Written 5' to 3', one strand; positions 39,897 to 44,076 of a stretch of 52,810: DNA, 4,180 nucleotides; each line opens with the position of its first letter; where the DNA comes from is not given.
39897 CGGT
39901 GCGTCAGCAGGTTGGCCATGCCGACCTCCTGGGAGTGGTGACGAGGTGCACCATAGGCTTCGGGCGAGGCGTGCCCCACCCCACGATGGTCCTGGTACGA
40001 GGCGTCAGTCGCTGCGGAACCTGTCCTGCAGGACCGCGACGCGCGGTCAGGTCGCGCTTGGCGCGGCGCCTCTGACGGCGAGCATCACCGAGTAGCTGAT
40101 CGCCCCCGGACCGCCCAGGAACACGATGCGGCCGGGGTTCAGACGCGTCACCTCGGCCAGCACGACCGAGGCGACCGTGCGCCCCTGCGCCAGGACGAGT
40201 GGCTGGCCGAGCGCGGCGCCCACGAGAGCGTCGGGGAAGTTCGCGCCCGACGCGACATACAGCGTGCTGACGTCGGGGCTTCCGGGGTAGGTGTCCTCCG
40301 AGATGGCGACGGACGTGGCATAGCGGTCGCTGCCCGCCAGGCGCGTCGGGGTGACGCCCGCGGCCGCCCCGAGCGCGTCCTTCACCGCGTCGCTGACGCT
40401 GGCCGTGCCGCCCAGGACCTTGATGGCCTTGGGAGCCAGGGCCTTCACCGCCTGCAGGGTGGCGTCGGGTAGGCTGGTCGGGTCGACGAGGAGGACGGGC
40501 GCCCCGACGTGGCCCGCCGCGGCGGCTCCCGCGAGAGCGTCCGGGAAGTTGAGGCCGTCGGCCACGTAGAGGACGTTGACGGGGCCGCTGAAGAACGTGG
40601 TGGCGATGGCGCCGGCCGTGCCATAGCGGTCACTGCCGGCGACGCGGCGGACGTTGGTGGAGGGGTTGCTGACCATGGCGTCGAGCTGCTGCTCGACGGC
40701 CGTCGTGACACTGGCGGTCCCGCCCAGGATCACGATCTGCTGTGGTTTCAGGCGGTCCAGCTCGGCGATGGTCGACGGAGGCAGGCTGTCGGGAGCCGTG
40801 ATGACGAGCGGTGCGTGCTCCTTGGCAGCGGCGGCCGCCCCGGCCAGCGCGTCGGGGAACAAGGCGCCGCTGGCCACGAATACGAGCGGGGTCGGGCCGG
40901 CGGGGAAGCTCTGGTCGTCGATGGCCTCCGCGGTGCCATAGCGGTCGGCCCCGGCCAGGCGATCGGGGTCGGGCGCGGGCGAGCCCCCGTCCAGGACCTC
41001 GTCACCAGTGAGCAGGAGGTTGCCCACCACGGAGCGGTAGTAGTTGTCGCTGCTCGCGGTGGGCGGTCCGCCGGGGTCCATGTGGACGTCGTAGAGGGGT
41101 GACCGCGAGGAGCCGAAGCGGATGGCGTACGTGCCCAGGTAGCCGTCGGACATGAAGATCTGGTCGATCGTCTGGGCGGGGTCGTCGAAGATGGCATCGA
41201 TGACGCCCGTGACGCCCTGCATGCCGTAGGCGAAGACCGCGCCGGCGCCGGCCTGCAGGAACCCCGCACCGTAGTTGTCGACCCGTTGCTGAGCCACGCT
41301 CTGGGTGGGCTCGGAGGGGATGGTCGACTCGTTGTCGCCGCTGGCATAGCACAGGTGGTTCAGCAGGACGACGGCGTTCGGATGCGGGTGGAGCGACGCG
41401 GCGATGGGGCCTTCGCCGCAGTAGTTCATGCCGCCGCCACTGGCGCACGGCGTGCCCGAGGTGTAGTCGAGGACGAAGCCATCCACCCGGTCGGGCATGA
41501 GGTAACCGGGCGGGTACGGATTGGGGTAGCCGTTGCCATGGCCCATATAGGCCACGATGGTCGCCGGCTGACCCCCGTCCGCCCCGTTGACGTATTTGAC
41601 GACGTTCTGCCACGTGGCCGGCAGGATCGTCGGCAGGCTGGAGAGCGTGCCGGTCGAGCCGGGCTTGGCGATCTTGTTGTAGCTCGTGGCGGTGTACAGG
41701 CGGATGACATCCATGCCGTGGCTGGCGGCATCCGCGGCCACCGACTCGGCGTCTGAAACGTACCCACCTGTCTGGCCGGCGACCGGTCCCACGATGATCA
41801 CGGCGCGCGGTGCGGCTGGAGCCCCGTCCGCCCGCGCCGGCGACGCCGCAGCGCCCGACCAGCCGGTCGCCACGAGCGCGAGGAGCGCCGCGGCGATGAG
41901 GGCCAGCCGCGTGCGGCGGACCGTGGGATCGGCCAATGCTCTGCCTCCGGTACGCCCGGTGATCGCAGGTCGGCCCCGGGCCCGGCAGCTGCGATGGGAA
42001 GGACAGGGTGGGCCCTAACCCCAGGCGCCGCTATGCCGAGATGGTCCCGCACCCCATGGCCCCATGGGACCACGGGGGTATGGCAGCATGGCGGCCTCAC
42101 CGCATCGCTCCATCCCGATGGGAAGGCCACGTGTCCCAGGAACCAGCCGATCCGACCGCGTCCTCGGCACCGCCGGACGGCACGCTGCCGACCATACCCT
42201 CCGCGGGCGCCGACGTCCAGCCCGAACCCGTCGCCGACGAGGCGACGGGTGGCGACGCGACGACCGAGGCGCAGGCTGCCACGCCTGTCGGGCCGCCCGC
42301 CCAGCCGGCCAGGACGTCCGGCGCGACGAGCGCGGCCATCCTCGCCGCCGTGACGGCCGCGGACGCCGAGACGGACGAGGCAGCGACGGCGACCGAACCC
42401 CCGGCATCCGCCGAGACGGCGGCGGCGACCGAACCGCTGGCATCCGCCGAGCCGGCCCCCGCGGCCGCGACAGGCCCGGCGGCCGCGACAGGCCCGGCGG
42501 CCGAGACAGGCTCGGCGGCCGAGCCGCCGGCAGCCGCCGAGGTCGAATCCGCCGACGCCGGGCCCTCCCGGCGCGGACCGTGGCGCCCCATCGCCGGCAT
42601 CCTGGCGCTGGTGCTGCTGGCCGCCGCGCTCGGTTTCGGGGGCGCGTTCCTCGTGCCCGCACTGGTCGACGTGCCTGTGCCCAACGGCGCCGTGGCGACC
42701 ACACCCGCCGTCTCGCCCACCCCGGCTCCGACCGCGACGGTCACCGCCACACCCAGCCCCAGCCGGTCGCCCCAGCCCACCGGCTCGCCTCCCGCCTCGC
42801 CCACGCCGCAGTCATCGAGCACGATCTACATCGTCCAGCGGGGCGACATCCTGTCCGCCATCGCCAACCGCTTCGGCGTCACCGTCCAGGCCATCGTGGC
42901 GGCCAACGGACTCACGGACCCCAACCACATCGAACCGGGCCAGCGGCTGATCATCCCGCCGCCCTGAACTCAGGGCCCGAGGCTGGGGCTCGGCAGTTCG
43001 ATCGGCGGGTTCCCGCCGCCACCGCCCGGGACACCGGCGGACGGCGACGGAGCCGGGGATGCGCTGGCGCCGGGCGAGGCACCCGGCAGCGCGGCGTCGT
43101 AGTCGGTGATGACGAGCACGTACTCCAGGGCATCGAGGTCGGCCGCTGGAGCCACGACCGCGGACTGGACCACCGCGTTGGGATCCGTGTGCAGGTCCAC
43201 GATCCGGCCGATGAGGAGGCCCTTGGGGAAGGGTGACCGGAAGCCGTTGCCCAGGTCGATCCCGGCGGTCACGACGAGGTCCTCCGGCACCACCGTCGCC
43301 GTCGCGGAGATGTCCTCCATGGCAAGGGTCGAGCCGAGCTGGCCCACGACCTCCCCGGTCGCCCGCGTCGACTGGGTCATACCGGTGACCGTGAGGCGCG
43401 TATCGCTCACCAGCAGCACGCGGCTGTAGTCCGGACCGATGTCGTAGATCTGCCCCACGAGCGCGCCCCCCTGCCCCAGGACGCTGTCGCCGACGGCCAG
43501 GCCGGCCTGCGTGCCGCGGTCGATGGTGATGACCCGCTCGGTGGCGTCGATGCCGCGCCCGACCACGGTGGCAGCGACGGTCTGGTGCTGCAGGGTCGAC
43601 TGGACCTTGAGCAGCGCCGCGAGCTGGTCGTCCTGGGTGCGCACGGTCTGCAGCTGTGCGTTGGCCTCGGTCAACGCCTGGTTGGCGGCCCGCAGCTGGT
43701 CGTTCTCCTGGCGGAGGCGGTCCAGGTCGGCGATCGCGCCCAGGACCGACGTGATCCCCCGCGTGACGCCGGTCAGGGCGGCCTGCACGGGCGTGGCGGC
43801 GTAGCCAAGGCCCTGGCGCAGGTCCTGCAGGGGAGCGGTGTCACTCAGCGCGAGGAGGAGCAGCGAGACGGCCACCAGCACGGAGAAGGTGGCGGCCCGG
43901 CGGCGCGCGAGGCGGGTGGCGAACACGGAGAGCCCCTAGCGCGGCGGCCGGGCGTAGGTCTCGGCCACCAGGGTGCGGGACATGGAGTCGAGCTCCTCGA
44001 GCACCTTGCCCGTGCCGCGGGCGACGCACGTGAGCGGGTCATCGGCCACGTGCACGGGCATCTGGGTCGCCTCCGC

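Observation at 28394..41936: Sugar-nucleotide, glycosyltransferase and CWB2 surface-protein genes co-located: candidate wall-polymer plus anchored-cargo locus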

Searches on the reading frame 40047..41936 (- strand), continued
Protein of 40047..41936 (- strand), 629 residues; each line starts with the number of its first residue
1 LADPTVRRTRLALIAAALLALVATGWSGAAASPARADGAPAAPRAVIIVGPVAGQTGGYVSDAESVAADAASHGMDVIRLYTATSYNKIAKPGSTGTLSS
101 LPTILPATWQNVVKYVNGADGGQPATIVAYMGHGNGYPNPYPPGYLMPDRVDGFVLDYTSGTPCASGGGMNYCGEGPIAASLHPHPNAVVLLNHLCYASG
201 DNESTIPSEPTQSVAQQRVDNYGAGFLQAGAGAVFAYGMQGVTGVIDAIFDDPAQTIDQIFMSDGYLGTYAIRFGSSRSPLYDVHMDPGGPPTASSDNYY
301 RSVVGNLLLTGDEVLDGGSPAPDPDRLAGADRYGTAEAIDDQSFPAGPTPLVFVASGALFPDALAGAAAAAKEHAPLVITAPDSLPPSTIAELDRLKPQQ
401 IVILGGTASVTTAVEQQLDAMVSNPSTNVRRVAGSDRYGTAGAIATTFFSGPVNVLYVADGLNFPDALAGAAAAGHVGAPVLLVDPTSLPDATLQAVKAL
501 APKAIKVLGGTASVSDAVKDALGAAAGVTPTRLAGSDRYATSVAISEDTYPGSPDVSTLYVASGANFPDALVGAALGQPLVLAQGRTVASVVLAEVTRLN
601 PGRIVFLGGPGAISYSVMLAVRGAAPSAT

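Call 60: find_encoding_contigs(protein=P0182, flank=10000, max_places=1)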
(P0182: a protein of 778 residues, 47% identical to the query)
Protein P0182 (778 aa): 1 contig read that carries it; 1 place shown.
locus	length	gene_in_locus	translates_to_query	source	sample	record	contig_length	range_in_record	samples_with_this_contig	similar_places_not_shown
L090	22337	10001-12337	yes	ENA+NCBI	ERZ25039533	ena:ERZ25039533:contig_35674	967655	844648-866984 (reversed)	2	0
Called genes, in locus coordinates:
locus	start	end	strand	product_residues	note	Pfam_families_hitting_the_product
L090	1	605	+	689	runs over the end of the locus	PF00664:ABC_membrane, PF13401:AAA_22 (faint), PF00005:ABC_tran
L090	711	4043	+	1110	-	PF25873:WHD_MalT, PF00486:Trans_reg_C (weak), PF03704:BTAD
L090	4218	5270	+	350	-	PF06723:MreB_Mbl, PF00022:Actin (faint), PF11104:PilM_2 (faint), PF00012:HSP70, PF14450:FtsA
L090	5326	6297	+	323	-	PF04085:MreC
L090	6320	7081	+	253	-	PF00483:NTP_transferase, PF12804:NTP_transf_3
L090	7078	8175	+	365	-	PF01073:3Beta_HSD (weak), PF01370:Epimerase, PF02719:Polysacc_synt_2 (weak), PF04321:RmlD_sub_bind, PF07993:NAD_binding_4 (weak), PF16363:GDP_Man_Dehyd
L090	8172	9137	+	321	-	PF01370:Epimerase, PF04321:RmlD_sub_bind, PF16363:GDP_Man_Dehyd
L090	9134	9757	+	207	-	PF00908:dTDP_sugar_isom, PF14667:Polysacc_synt_C (faint)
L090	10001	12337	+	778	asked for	PF04122:CW_binding_2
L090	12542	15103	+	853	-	PF00704:Glyco_hydro_18, PF04122:CW_binding_2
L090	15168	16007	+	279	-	PF00535:Glycos_transf_2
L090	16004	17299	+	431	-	PF13439:Glyco_transf_4 (weak), PF00534:Glycos_transf_1, PF13692:Glyco_trans_1_4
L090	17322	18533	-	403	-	PF11258:DUF3048, PF17479:DUF3048_C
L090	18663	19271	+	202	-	-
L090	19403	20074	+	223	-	PF25084:LbH_EIF2B, PF00132:Hexapep, PF14602:Hexapep_2 (weak), PF25087:GMPPB_C (weak), PF00132:Hexapep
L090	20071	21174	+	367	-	PF00155:Aminotran_1_2 (weak), PF01041:DegT_DnrJ_EryC1, PF01212:Beta_elim_lyase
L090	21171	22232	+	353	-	PF01408:GFO_IDH_MocA, PF22725:GFO_IDH_MocA_C3, PF02894:GFO_IDH_MocA_C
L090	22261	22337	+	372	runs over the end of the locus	PF13692:Glyco_trans_1_4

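Call 61: find_encoding_contigs(protein=P0154, flank=10000, max_places=1)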
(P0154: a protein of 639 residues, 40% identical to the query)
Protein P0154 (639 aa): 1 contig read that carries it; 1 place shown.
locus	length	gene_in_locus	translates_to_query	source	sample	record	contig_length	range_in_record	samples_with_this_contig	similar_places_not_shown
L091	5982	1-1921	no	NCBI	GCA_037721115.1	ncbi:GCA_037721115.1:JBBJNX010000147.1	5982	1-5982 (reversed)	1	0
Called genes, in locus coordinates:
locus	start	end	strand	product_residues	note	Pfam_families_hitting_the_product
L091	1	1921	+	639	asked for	PF00082:Peptidase_S8, PF04122:CW_binding_2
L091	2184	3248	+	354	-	PF10092:DUF2330 (weak)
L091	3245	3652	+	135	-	PF13473:Cupredoxin_1, PF00127:Copper-bind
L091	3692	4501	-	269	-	PF01988:VIT1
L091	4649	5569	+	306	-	PF14257:DUF4349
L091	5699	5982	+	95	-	PF00988:CPSase_sm_chain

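Call 70: find_encoding_contigs(protein=P0237, flank=10000, max_places=1)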
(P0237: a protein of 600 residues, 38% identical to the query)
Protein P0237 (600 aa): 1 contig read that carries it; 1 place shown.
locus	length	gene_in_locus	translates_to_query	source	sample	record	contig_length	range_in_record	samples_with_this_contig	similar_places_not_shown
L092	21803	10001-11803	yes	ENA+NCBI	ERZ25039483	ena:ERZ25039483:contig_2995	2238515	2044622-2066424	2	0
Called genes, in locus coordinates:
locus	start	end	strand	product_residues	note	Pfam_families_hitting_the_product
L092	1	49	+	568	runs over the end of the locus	PF00128:Alpha-amylase, PF16657:Malt_amylase_C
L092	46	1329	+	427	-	PF18085:Mak_N_cap (weak), PF01636:APH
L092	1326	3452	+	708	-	PF02922:CBM_48, PF00128:Alpha-amylase, PF21331:Isoamylase_C (weak)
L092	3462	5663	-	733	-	PF22019:GlgB_N, PF02922:CBM_48, PF00128:Alpha-amylase (faint), PF02806:Alpha-amylase_C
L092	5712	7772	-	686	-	PF00654:Voltage_CLC, PF00571:CBS (weak), PF02080:TrkA_C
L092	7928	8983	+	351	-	PF06723:MreB_Mbl, PF00022:Actin (faint), PF00012:HSP70, PF11104:PilM_2 (faint), PF14450:FtsA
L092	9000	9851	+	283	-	PF04085:MreC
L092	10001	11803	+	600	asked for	PF04122:CW_binding_2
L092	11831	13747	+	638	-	PF00704:Glyco_hydro_18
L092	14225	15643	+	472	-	PF00188:CAP (weak), PF04122:CW_binding_2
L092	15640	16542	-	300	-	PF13439:Glyco_transf_4, PF13579:Glyco_trans_4_4, PF13477:Glyco_trans_4_2 (weak), PF13692:Glyco_trans_1_4, PF00534:Glycos_transf_1, PF20706:GT4-conflict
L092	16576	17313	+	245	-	PF01138:RNase_PH, PF03725:RNase_PH_C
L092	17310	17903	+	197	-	PF01725:Ham1p_like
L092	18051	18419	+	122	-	-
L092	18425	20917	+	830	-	PF00082:Peptidase_S8, PF13205:Big_5, PF04122:CW_binding_2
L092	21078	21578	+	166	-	PF00132:Hexapep (weak), PF14602:Hexapep_2 (faint), PF25084:LbH_EIF2B (faint), PF25087:GMPPB_C (faint), PF00132:Hexapep (weak)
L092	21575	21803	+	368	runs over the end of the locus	PF02350:Epimerase_2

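Call 71: find_encoding_contigs(protein=P0231, flank=10000, max_places=1)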
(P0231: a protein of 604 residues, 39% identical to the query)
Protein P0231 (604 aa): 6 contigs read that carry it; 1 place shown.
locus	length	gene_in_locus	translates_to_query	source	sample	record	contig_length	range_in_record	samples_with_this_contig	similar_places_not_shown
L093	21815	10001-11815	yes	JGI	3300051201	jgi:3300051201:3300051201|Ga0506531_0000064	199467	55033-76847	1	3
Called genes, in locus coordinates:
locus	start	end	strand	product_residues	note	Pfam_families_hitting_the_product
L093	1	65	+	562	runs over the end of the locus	PF00128:Alpha-amylase, PF16657:Malt_amylase_C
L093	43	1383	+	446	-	PF18085:Mak_N_cap (weak)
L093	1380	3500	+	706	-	PF02922:CBM_48, PF00128:Alpha-amylase, PF21331:Isoamylase_C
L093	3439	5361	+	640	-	PF02446:Glyco_hydro_77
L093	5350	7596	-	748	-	PF22019:GlgB_N, PF02922:CBM_48, PF00128:Alpha-amylase (weak), PF02806:Alpha-amylase_C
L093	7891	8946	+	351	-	PF00022:Actin (faint), PF06723:MreB_Mbl, PF25216:Volactin (weak), PF11104:PilM_2 (faint), PF00012:HSP70, PF14450:FtsA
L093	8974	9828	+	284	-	PF04085:MreC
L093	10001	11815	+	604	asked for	PF04122:CW_binding_2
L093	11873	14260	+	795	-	PF00704:Glyco_hydro_18, PF04122:CW_binding_2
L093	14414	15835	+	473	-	PF04122:CW_binding_2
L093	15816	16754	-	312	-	PF13439:Glyco_transf_4, PF13579:Glyco_trans_4_4, PF13692:Glyco_trans_1_4, PF00534:Glycos_transf_1, PF20706:GT4-conflict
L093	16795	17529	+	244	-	PF01138:RNase_PH, PF03725:RNase_PH_C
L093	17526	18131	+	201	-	PF01725:Ham1p_like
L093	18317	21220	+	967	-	PF00082:Peptidase_S8, PF13205:Big_5, PF04122:CW_binding_2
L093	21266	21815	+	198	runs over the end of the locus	PF25084:LbH_EIF2B (weak), PF00132:Hexapep (weak), PF25087:GMPPB_C (weak), PF14602:Hexapep_2 (weak), PF00132:Hexapep (weak)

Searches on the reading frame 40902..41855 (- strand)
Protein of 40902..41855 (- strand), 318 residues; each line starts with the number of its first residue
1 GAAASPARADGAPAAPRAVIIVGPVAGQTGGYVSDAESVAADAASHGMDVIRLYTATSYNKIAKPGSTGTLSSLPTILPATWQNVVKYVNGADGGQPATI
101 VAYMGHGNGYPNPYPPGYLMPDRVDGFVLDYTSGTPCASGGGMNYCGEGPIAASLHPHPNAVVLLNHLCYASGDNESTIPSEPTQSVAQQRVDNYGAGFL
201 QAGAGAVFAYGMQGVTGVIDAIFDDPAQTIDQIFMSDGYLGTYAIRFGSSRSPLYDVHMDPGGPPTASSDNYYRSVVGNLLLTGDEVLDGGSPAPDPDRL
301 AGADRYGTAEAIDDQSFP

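Call 40: predict_structure(alignment_id=A1)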
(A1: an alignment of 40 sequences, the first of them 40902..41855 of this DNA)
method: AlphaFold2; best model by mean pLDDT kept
length: 318 residues; sequences in the alignment: 40
mean_pLDDT: 84.7   pTM: 0.85
mean pLDDT of the five models: 84.7, 84.4, 83.8, 83.3, 83.0
residues with pLDDT >= 90: 195; 70-90: 62; 50-70: 39; < 50: 22
segments of 3 or more residues with pLDDT < 50: 1-10, 294-301, 315-318
pLDDT, mean of each block of 10 residues (from residue 1): 44 85 93 95 97 96 93 93 98 96 88 85 94 94 94 96 91 64 83 94 95 87 96 86 85 92 59 86 91 50 56 50
secondary structure, 60 per line:
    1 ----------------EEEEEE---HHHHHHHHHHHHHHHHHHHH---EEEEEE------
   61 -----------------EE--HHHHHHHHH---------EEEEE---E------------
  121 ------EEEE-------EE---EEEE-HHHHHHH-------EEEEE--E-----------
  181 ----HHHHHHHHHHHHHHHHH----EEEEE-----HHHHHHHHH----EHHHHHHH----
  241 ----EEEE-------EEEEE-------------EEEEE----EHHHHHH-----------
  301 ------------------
elements in order: E17-22 H26-45 E49-54 H82-90 E100-104 E127-130 E143-146 H148-154 E162-166 H185-201 E206-210 H216-224 H230-236 E245-248 E256-260 E274-278 H284-289

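Call 43: fold_search(model_id=the predicted structure, library=pdb)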
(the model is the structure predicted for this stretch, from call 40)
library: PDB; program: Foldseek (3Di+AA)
matches with E <= 10: 758; with E <= 0.001: 0
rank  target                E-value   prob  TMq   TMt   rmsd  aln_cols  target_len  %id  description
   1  6ysa_G                1.0e-02  0.60  0.33  0.26  12.3       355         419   12  Crystal structure of Arabidopsis thaliana legumain isoform beta in zymogen state (released 2020-07-29)
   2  6l4y_A                1.3e-02  0.69  0.36  0.30   8.6       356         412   11  Turning an asparaginyl endopeptidase into a peptide ligase (released 2020-10-07)
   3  6ysa_C                1.5e-02  0.63  0.36  0.29   9.5       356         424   11  Crystal structure of Arabidopsis thaliana legumain isoform beta in zymogen state (released 2020-07-29)
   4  6l4y_B                1.7e-02  0.66  0.36  0.29   9.8       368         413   10  Turning an asparaginyl endopeptidase into a peptide ligase (released 2020-10-07)
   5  2a5l_A                2.0e-02  0.89  0.26  0.44   7.2       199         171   12  The crystal structure of the Trp repressor binding protein WrbA from Pseudomonas aeruginosa (released 2005-07-12)
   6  6ysa_D                2.6e-02  0.54  0.32  0.26   8.8       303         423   10  Crystal structure of Arabidopsis thaliana legumain isoform beta in zymogen state (released 2020-07-29)
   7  6ysa_E                2.9e-02  0.44  0.34  0.28  11.8       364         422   10  Crystal structure of Arabidopsis thaliana legumain isoform beta in zymogen state (released 2020-07-29)
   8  5mp4_A                4.0e-02  0.60  0.26  0.38   9.0       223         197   12  The structure of Pst2p from Saccharomyces cerevisiae (released 2017-05-24)
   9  4awb_A                6.1e-02  0.47  0.32  0.38   8.1       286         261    8  Crystal structure of active legumain in complex with AAN-CMK (released 2013-06-26)
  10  5zbi_B                6.5e-02  0.38  0.30  0.25   8.9       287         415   12  Crystal structure of asparaginyl endopeptidases from Viola Canadensis (released 2018-05-09)
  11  4nok                  6.5e-02  0.30  0.28  0.23   9.2       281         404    8  Crystal structure of proenzyme asparaginyl endopeptidase (AEP)/Legumain at pH 7.5 (released 2014-02-19)
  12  2zki_G                7.4e-02  0.63  0.26  0.39   8.7       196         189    9  Crystal structure of hypothetical Trp repressor binding protein from Sul folobus tokodaii (ST0872) (released 2008-04-22)
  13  2idj_D                7.4e-02  0.08  0.16  0.17  13.1       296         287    8  Crystal Structure of Rat Glycine N-Methyltransferase Apoprotein, Monoclinic Form (released 2006-12-19)
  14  6xt5_B                8.3e-02  0.38  0.32  0.25   8.6       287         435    9  Jack bean asparaginyl endopeptidase (released 2020-11-11)
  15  7f5q_A                8.3e-02  0.35  0.31  0.34   8.7       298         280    9  The crystal structure of VyPAL2 peptide asparaginyl ligase in its active enzyme form (released 2022-06-29)
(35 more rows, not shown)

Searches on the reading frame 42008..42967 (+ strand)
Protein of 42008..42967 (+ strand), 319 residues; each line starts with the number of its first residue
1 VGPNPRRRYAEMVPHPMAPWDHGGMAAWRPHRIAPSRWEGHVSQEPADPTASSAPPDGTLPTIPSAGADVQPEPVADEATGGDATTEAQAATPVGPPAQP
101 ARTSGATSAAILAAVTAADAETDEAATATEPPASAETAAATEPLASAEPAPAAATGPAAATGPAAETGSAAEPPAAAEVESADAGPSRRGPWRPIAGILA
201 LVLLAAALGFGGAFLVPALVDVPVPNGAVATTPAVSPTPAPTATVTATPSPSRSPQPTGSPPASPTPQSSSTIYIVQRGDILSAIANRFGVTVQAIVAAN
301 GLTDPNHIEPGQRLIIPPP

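Call 7: search_protein_families(library=pfam, proteins=[window:42008-42967:+], max_evalue=0.001)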
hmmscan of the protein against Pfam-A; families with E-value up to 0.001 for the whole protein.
window:42008-42967:+ (319 aa): 2 families
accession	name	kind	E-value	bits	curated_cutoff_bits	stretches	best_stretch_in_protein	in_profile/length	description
PF01476.26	LysM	-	3.1e-17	62.7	20.9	1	274-317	1-43/43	LysM domain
PF23473.1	LysM3_LYK4_5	-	1.8e-08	34.8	29.3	1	274-317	5-47/48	LYK4/5 LysM3 domain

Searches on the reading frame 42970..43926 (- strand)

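Call 7: search_protein_families(library=pfam, proteins=[window:42970-43926:-], max_evalue=0.001)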
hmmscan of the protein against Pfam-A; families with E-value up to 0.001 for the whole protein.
window:42970-43926:- (318 aa): 1 family
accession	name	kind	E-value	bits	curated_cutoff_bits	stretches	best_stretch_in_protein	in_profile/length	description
PF04085.20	MreC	-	1.4e-33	116.2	28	1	121-274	1-147/147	Rod shape-determining protein MreC, barrel core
